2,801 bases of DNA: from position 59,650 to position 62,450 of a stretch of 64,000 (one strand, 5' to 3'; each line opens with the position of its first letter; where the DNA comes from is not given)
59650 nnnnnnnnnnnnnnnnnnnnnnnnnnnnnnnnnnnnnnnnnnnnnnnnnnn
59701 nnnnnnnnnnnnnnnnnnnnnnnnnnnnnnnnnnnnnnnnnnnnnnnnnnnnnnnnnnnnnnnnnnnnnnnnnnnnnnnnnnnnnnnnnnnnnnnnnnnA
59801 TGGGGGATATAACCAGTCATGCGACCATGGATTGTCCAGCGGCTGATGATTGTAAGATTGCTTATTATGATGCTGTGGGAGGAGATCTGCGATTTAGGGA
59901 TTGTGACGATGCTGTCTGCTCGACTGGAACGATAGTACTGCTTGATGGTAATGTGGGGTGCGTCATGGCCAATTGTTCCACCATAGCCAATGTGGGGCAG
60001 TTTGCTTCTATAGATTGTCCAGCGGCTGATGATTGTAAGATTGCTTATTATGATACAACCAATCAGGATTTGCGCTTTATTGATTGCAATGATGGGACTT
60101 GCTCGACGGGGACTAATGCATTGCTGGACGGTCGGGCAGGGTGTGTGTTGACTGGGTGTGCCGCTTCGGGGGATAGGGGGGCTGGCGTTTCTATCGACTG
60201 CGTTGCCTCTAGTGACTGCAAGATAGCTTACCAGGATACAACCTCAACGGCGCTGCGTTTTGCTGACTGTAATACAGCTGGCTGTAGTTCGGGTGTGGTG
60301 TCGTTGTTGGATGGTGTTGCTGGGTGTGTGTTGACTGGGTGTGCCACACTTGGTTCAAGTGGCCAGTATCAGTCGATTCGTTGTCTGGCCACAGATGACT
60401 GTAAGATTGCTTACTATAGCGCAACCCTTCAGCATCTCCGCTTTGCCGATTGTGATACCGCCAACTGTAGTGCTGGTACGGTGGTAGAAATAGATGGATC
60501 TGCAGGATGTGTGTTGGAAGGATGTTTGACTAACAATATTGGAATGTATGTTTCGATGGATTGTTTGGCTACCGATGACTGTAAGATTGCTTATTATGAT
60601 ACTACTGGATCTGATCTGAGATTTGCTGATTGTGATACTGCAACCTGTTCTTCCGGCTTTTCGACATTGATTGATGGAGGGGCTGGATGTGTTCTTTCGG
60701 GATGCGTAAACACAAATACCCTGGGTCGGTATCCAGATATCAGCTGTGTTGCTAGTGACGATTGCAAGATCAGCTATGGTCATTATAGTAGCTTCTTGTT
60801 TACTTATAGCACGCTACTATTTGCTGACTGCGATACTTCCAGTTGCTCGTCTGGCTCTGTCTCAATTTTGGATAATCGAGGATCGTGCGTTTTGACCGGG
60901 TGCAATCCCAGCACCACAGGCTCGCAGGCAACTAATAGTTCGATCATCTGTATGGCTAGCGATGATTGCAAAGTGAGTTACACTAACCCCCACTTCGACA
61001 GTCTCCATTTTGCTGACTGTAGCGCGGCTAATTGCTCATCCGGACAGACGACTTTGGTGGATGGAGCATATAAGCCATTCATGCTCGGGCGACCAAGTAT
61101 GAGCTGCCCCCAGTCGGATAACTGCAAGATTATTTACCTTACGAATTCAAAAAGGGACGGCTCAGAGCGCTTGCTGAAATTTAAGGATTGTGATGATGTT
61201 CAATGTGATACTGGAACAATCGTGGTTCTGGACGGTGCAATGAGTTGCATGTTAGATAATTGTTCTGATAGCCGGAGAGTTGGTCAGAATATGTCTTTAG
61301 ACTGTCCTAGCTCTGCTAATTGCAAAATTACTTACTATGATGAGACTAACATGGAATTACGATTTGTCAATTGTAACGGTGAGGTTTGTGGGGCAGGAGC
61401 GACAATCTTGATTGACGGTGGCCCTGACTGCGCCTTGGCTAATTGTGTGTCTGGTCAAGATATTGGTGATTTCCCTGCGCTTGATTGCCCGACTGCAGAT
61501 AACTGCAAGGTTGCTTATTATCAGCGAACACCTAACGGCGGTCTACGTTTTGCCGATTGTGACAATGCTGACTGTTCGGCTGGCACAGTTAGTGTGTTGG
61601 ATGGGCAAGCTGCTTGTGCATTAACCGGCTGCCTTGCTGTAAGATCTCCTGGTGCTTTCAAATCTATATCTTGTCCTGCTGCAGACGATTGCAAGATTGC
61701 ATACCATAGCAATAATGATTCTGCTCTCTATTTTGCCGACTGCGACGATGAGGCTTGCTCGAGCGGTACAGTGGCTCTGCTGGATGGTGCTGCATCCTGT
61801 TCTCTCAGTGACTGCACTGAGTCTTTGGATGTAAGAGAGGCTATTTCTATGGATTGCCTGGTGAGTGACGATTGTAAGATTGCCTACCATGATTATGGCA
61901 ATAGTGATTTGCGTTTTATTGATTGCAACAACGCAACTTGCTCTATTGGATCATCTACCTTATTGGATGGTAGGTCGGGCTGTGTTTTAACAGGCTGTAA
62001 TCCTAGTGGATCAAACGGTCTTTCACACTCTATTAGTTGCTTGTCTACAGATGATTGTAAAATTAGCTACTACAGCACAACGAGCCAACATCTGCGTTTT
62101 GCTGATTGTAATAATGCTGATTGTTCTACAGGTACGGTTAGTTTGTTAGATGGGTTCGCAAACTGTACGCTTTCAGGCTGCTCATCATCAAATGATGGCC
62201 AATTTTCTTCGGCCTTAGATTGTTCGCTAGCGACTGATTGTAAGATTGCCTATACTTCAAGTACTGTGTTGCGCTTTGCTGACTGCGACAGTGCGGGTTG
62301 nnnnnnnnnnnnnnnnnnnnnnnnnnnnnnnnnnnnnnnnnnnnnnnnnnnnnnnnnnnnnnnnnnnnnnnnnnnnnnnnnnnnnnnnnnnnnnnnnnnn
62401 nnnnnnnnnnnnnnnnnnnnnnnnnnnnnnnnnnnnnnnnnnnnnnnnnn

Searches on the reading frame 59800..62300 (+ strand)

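Call 65: search_solved_structures(query=window:59800-62300:+, max_evalue=1)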
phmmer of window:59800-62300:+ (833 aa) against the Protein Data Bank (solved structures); distinct sequences matched with E-value up to 1: 0.
